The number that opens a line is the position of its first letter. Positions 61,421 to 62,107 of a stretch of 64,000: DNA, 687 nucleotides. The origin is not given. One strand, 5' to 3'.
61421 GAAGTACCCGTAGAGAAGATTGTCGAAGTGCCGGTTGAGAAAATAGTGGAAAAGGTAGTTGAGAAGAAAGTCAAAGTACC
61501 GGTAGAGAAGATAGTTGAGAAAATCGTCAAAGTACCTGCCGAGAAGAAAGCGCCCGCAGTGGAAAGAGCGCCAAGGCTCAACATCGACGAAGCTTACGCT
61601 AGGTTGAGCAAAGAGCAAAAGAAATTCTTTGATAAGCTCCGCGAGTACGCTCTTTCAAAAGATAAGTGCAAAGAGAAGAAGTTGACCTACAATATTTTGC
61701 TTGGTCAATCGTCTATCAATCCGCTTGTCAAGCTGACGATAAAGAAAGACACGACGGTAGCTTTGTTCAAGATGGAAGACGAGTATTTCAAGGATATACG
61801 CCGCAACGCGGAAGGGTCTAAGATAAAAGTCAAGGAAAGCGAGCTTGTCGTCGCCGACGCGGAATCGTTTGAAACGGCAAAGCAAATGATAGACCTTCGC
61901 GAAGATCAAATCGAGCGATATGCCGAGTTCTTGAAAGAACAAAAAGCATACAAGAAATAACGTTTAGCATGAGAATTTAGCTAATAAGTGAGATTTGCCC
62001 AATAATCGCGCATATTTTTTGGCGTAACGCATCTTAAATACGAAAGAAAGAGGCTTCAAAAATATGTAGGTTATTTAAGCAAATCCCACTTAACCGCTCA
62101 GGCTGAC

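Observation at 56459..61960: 1833-aa protein linking an adhesin-like ectodomain through the membrane to a roughly 400-aa (about 400-480 aa) charged tail, inserted between rpsT and the S10 operon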

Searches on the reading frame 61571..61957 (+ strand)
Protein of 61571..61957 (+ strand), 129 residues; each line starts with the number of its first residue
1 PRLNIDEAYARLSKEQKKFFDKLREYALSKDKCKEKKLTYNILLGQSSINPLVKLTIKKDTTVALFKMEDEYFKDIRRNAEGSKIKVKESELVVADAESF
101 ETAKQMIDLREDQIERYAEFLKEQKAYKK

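Call 19: find_homologous_proteins(query=window:61571-61957:+, max_evalue=0.01)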
Query window:61571-61957:+ (129 aa): 66 proteins with E <= 0.01 among 79 candidates.
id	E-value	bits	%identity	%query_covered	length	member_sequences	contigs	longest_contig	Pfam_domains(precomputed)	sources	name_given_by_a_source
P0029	1.1e-56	208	78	100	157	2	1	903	-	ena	-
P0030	3.3e-56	206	75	99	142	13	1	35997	-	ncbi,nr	ncbi:MAG: hypothetical protein OSJ74_02840, partial [Clostridia bacterium]|nr:hypothetical protein [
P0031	3.9e-56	206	77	100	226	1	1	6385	-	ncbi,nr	ncbi:MAG: hypothetical protein K2O08_04895, partial [Clostridia bacterium]|nr:hypothetical protein [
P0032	1.8e-55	204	76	100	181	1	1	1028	-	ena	-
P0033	3.2e-55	203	76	100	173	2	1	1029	-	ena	-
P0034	1.6e-54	201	73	99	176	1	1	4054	-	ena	-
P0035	1.7e-54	201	77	100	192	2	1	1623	-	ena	-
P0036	1.8e-54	201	76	100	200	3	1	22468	-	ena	-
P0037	2.0e-54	201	76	100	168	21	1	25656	-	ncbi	-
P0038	2.6e-54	200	76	100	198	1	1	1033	-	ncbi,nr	ncbi:MAG: hypothetical protein K2O95_05205, partial [Clostridia bacterium]|nr:hypothetical protein [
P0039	5.3e-54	199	75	99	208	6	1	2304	-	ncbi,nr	ncbi:MAG: hypothetical protein K2K85_06115, partial [Clostridia bacterium]|nr:hypothetical protein [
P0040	6.1e-54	199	75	100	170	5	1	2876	-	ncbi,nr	ncbi:MAG: hypothetical protein K2I78_04220, partial [Clostridia bacterium]|nr:hypothetical protein [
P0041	2.2e-53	197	74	99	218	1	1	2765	-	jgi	-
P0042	3.5e-53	197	76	100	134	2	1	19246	-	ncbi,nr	ncbi:MAG: hypothetical protein HDT29_03640, partial [Clostridiales bacterium]|nr:hypothetical protei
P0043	3.8e-53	196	73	100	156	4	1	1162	-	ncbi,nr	ncbi:MAG: hypothetical protein K2H36_05185, partial [Clostridia bacterium]|nr:hypothetical protein [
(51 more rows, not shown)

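Call 34: search_protein_representatives(alignment_id=A1)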
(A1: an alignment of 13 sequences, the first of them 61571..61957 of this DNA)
Query: 13 sequences, 132 profile positions. Proteins with E-value up to 0.001 (for the whole library): 286; up to 1e-10: 207; up to 1e-30: 62. The best 150 are listed.
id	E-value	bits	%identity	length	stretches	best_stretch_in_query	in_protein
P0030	4.6e-72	256.8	-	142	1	1-130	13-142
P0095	4.4e-70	250.4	-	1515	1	1-131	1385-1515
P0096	9.3e-70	249.3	-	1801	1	1-130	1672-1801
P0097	1.2e-69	249.0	-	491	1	1-132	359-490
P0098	3.4e-69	247.5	-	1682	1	1-132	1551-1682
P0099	6.7e-69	246.6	-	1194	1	1-132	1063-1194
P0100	1.3e-68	245.6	-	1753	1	1-132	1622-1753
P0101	2.8e-68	244.6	-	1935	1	1-132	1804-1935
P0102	3.5e-68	244.2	-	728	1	1-132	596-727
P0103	5.7e-68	243.5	-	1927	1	2-131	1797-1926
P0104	1.2e-67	242.6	-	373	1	1-131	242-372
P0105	1.5e-67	242.2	-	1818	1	1-132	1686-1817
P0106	1.7e-67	242.0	-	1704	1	1-132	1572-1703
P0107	2.9e-67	241.3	-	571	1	1-132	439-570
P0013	3.7e-67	240.9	-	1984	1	1-131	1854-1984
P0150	4.9e-31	124.0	-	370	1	2-132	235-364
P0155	9.9e-28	113.3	-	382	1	2-130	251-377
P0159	1.7e-24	102.9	-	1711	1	2-131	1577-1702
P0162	2.1e-22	96.1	-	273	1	5-131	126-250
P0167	1.4e-21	93.4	-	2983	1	4-129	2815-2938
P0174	7.0e-21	91.2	-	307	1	1-131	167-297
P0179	2.2e-20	89.5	-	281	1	4-127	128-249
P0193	1.9e-19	86.5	-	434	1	2-130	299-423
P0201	8.0e-19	84.5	-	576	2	2-131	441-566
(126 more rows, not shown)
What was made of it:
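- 61571..61957 (+): C-dom (aa 1705-1833), an undescribed alpha/beta domain that is the most conserved part of the protein. 286 representatives in the profile search (call 34).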

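Call 35: predict_structure(alignment_id=A1)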
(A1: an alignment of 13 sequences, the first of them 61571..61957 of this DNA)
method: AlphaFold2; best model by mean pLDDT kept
length: 129 residues; sequences in the alignment: 13
mean_pLDDT: 81.3   pTM: 0.71
mean pLDDT of the five models: 81.3, 73.3, 68.7, 64.4, 63.9
residues with pLDDT >= 90: 63; 70-90: 43; 50-70: 11; < 50: 12
segments of 3 or more residues with pLDDT < 50: 71-79, 81-83
pLDDT, mean of each block of 10 residues (from residue 1): 87 93 94 89 85 90 81 45 59 91 90 80 72
secondary structure, 60 per line:
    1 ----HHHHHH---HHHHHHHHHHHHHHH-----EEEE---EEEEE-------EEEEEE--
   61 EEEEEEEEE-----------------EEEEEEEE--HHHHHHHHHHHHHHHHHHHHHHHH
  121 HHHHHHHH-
elements in order: H5-10 H14-28 E34-37 E41-45 E53-58 E61-69 E87-94 H97-128
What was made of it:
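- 61571..61957 (+): AlphaFold2 pLDDT 81 (call 35).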

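Call 38: fold_search(model_id=the predicted structure, library=pdb)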
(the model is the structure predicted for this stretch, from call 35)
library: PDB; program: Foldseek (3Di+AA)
matches with E <= 10: 235; with E <= 0.001: 0
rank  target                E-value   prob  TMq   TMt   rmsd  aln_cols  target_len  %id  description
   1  9ec0_C                5.5e-02  0.25  0.27  0.16  11.2       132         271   20  Structure of the CARMIL dimer bound to Capping Protein (released 2026-01-21)
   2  3lk4_1                6.6e-02  0.51  0.37  0.21  10.8       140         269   16  Crystal structure of CapZ bound to the uncapping motif from CD2AP (released 2010-04-07)
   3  9b7j_N                7.6e-02  0.33  0.31  0.18  11.3       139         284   17  Cryo-EM structure of human dynactin complex bound to Chlamydia effector Dre1 (released 2025-04-16)
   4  7ccc_C                8.1e-02  0.33  0.32  0.19  10.9       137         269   16  The structure of the actin filament uncapping complex mediated by twinfilin (released 2021-02-03)
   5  9b85_N                8.1e-02  0.33  0.31  0.18  11.0       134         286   17  Cryo-EM structure of human dynactin complex bound to Chlamydia effector Dre1 (released 2025-04-16)
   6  3aa1_A                1.0e-01  0.25  0.29  0.18  10.5       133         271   17  Crystal structure of Actin capping protein in complex with the Cp-binding motif derived from CKIP-1 (released 2010-08-04)
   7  7ds6_A                1.2e-01  0.44  0.38  0.21  10.8       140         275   17  Crystal structure of actin capping protein in complex with twinflin-1/CD2AP CPI chimera peptide (TWN-CDC) (released 2021-03-03)
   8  3aaa_A                1.7e-01  0.23  0.32  0.19  11.0       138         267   17  Crystal Structure of Actin capping protein in complex with V-1 (released 2010-08-04)
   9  5afu_K                1.8e-01  0.21  0.31  0.19  10.0       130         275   18  Cryo-EM structure of dynein tail-dynactin-BICD2N complex (released 2015-03-11)
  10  3lk3_A                1.9e-01  0.20  0.30  0.18  11.0       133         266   16  Crystal structure of CapZ bound to the CPI and CSI uncapping motifs from CARMIL (released 2010-04-07)
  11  7dsa_A                2.4e-01  0.16  0.29  0.18  10.7       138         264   16  Crystal structure of actin capping protein in complex with V-1 (space group P62) (released 2021-03-03)
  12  7pdz_F                2.8e-01  0.16  0.32  0.19  10.7       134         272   16  Structure of capping protein bound to the barbed end of a cytoplasmic actin filament (released 2021-09-01)
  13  2fki_MODEL_1_A        3.4e-01  0.80  0.53  0.58   9.8       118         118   10  NMR Structure of Protein yjbR from Escherichia coli; Northeast Structural Genomics Consortium Target ER226 (released 2006-02-28)
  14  5zs3_A                3.6e-01  0.10  0.19  0.21   8.6        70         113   11  Small heat shock protein from M. marinum:Form-1 (released 2019-01-30)
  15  7ds2_A                4.7e-01  0.15  0.31  0.19  10.4       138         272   15  Crystal structure of actin capping protein in complex with twinflin-1 C-terminus tail (released 2021-03-03)
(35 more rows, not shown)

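Call 39: find_related_loci(query=A1, collection=genome_contigs, flank=8000)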
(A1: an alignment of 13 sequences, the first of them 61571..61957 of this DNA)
Query A1 (129 aa) in genome_contigs; peptide patterns used: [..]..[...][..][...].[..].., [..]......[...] (x = any residue, [..] = any of these).
419 stretches matched a pattern; 355 encode a relative of the query (tblastn E <= 1e-3); the best 80 are kept; 80 distinct loci.
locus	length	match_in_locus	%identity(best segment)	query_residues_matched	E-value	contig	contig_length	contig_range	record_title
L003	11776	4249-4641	79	1-129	1e-67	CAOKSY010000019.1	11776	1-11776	MAG TPA_asm: uncultured Clostridia bacterium isolate SRR15604549_bin.11_metawrap_v1.3_MAG genome assembly, contig: NODE.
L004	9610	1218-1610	78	1-129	3e-66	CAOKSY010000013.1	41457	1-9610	MAG TPA_asm: uncultured Clostridia bacterium isolate SRR15604549_bin.11_metawrap_v1.3_MAG genome assembly, contig: NODE.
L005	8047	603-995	78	1-129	4e-66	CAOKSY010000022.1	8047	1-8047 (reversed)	MAG TPA_asm: uncultured Clostridia bacterium isolate SRR15604549_bin.11_metawrap_v1.3_MAG genome assembly, contig: NODE.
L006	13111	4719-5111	77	1-129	1e-65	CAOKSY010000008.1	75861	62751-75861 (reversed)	MAG TPA_asm: uncultured Clostridia bacterium isolate SRR15604549_bin.11_metawrap_v1.3_MAG genome assembly, contig: NODE.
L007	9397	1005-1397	77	1-129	1e-65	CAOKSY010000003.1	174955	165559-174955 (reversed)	MAG TPA_asm: uncultured Clostridia bacterium isolate SRR15604549_bin.11_metawrap_v1.3_MAG genome assembly, contig: NODE.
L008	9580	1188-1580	77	1-129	3e-65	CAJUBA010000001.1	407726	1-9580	MAG TPA_asm: uncultured Christensenella sp. isolate MGBC118395 genome assembly, contig: MGBC118395.1, whole genome shotg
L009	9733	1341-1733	77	1-129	2e-65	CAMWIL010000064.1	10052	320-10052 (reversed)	MAG TPA_asm: uncultured Clostridia bacterium isolate SRR14411269_bin.10_metawrap_v1.3_MAG genome assembly, contig: NODE.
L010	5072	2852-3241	76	1-128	2e-65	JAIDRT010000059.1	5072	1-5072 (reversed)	MAG: Clostridia bacterium isolate SC0362_comb_6 SC0362_comb_6_contig_59, whole genome shotgun sequence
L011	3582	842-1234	77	1-129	2e-65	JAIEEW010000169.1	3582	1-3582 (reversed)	MAG: Clostridia bacterium isolate SC0393_S7_9 SC0393_S7_9_contig_169, whole genome shotgun sequence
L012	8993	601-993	77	1-129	2e-65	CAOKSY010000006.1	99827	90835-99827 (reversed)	MAG TPA_asm: uncultured Clostridia bacterium isolate SRR15604549_bin.11_metawrap_v1.3_MAG genome assembly, contig: NODE.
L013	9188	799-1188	76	1-128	2e-65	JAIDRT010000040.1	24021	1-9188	MAG: Clostridia bacterium isolate SC0362_comb_6 SC0362_comb_6_contig_40, whole genome shotgun sequence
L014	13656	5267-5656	76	1-128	2e-65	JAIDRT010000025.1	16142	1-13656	MAG: Clostridia bacterium isolate SC0362_comb_6 SC0362_comb_6_contig_25, whole genome shotgun sequence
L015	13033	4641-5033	77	1-129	1e-65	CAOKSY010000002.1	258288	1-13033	MAG TPA_asm: uncultured Clostridia bacterium isolate SRR15604549_bin.11_metawrap_v1.3_MAG genome assembly, contig: NODE.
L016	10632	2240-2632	76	1-129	3e-65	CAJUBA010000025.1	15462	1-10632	MAG TPA_asm: uncultured Christensenella sp. isolate MGBC118395 genome assembly, contig: MGBC118395.25, whole genome shot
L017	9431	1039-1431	77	1-129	2e-65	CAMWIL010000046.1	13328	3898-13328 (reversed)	MAG TPA_asm: uncultured Clostridia bacterium isolate SRR14411269_bin.10_metawrap_v1.3_MAG genome assembly, contig: NODE.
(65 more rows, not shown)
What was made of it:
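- The best 80 fall in about 11 MAGs, with 12, 16 and 17 copies in the three richest, often at contig ends (call 39).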

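Call 63: fold_search(model_id=the predicted structure, library=viral)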
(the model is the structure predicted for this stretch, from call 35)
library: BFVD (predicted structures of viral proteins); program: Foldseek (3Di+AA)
matches with E <= 10: 554; with E <= 0.001: 0
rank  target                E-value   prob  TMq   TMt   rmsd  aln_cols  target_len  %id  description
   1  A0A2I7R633            1.5e-02  0.20  0.20  0.19  19.9       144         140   13  (no name in the UniProt tables at hand)
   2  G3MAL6                2.7e-02  0.97  0.46  0.49   4.2       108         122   13  Gp475 [Bacillus phage G]
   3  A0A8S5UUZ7            2.8e-02  0.99  0.53  0.31   7.4       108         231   16  DUF5655 domain-containing protein [Siphoviridae sp. ctaDn21]
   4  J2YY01                5.5e-02  0.82  0.40  0.33   8.3       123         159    9  (no name in the UniProt tables at hand)
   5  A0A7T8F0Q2            6.2e-02  0.77  0.41  0.29   8.3       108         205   16  (no name in the UniProt tables at hand)
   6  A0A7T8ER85            8.1e-02  0.33  0.25  0.28  12.7       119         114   13  Ribonucleotide reductase beta subunit, ferritin-like domain [Flavobacterium phage vB_FspM_immuto_2-6A]
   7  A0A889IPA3            8.6e-02  0.72  0.43  0.44   9.9       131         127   13  (no name in the UniProt tables at hand)
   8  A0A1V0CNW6            8.6e-02  0.15  0.25  0.21  16.8       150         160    8  (no name in the UniProt tables at hand)
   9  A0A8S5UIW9            1.2e-01  0.54  0.39  0.34  11.9       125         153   11  Uncharacterized protein [Myoviridae sp. ctu2j3]
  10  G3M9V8                1.3e-01  0.14  0.21  0.21  13.4       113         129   11  Gp217 [Bacillus phage G]
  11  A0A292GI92            1.4e-01  0.47  0.34  0.40   9.9       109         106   13  (no name in the UniProt tables at hand)
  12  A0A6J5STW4            1.4e-01  0.21  0.25  0.21  11.2       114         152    8  Uncharacterized protein [uncultured Caudovirales phage]
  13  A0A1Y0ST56            1.5e-01  0.54  0.41  0.46   4.9       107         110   10  Uncharacterized protein [Pseudomonas phage Phabio]
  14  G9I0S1                1.5e-01  0.18  0.26  0.24  14.4       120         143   14  Polyprotein (Fragment) [Deformed wing virus]
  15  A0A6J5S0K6            1.5e-01  0.54  0.40  0.47   5.0       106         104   21  Uncharacterized protein [uncultured Caudovirales phage]
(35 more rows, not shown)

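Call 66: find_encoding_contigs(protein=P0150, flank=6000, max_places=4)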
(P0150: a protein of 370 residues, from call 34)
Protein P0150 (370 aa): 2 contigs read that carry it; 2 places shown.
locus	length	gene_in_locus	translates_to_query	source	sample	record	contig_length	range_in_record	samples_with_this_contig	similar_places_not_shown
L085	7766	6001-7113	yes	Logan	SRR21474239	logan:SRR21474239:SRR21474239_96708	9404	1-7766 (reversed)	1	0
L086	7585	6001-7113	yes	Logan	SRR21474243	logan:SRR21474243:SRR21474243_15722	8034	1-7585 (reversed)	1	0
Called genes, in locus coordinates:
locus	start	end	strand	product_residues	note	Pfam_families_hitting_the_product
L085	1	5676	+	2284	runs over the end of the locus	-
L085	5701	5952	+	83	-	PF18904:DUF5660 (weak)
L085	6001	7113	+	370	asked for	-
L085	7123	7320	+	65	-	-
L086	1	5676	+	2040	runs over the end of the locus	?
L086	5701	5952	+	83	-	PF18904:DUF5660 (weak)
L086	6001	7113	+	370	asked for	-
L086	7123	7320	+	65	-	-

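Call 67: find_encoding_contigs(protein=P0162, flank=6000, max_places=4)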
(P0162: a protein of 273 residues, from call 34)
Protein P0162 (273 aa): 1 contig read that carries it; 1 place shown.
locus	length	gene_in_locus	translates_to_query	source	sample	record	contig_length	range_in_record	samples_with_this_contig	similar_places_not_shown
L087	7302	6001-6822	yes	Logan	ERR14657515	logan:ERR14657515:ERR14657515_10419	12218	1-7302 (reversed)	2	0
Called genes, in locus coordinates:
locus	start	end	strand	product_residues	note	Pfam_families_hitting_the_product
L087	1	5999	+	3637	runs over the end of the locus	?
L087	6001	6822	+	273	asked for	-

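Call 74: find_encoding_contigs(protein=P0179, flank=8000, max_places=3)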
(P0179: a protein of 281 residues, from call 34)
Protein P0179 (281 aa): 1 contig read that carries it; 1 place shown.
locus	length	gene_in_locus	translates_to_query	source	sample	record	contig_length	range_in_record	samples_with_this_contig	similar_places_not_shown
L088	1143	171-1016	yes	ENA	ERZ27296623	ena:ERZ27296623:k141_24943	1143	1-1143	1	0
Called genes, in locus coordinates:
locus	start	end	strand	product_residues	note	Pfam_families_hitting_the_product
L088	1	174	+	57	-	?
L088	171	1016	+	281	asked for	-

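Call 75: find_encoding_contigs(protein=P0174, flank=8000, max_places=3)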
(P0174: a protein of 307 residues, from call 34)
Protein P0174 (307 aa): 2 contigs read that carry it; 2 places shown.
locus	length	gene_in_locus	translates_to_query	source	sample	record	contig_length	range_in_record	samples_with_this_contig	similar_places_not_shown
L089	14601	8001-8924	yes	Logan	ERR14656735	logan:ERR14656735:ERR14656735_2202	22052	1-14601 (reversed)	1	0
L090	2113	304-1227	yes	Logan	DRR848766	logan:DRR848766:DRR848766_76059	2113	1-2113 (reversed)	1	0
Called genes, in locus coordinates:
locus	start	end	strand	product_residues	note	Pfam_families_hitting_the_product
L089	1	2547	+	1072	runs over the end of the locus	-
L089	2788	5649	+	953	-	PF13306:LRR_5, PF13855:LRR_8 (faint), PF13306:LRR_5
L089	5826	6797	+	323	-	-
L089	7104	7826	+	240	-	PF00072:Response_reg, PF08769:Spo0A_C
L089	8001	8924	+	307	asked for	-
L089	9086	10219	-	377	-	PF00753:Lactamase_B, PF19583:ODP, PF12724:Flavodoxin_5 (weak)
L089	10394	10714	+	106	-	-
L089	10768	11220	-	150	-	-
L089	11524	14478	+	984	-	PF00005:ABC_tran, PF13304:AAA_21 (faint), PF02687:FtsX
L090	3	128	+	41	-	?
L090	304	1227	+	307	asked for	-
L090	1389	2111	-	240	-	?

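Call 76: find_encoding_contigs(protein=P0155, flank=8000, max_places=3)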
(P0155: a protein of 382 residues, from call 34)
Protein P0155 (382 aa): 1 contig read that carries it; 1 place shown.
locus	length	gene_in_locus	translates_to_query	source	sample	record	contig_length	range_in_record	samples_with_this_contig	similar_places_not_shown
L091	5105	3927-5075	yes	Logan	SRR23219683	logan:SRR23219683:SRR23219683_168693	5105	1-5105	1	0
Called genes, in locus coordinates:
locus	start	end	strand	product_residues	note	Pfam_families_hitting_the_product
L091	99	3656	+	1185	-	-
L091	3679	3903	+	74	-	-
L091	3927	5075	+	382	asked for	-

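Call 80: search_protein_families(library=pfam, proteins=[P0150, P0155, P0162, P0174, P0193, P0201, P0167, P0159], max_evalue=0.01)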
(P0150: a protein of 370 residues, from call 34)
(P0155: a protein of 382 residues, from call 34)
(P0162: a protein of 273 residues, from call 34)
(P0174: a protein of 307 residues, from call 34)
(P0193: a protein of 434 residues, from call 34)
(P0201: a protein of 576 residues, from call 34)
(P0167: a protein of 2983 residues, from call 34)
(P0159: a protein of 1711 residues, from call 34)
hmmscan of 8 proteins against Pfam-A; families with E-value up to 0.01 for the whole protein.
P0150 (370 aa): 0 families

P0155 (382 aa): 0 families

P0162 (273 aa): 0 families

P0174 (307 aa): 1 family
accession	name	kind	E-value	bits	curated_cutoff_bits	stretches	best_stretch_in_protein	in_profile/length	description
PF07666.16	MpPF26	-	0.0024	18.4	37.2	1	16-47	8-40/75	M penetrans paralogue family 26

P0193 (434 aa): 1 family
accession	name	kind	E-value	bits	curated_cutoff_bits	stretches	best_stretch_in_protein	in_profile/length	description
PF14851.11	FAM176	-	0.00024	21.4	31.5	1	20-99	24-107/152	FAM176 family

P0201 (576 aa): 1 family
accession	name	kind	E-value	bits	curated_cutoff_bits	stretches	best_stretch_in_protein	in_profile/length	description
PF03137.26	OATP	-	0.0094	14.7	25.8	0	64-132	216-277/545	Organic Anion Transporter Polypeptide (OATP) family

P0167 (2983 aa): 2 families
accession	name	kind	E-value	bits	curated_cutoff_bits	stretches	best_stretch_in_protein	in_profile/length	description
PF15345.11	TMEM51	-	0.0044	17.3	25.5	1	2717-2892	57-219/237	Transmembrane protein 51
PF05531.17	NPV_P10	-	0.005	17.7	29.8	0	2557-2610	11-66/75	Nucleopolyhedrovirus P10 protein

P0159 (1711 aa): 2 families
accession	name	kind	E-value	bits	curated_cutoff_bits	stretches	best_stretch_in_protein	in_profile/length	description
PF14851.11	FAM176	-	0.0028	17.9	31.5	1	1239-1325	21-109/152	FAM176 family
PF00028.23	Cadherin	-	0.0088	16.9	28.8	0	1158-1217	25-88/93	Cadherin domain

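Call 81: search_protein_families(library=phrogs, proteins=[window:61571-61957:+], max_evalue=0.1)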
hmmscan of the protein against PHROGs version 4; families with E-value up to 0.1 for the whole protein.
window:61571-61957:+ (129 aa): 0 families
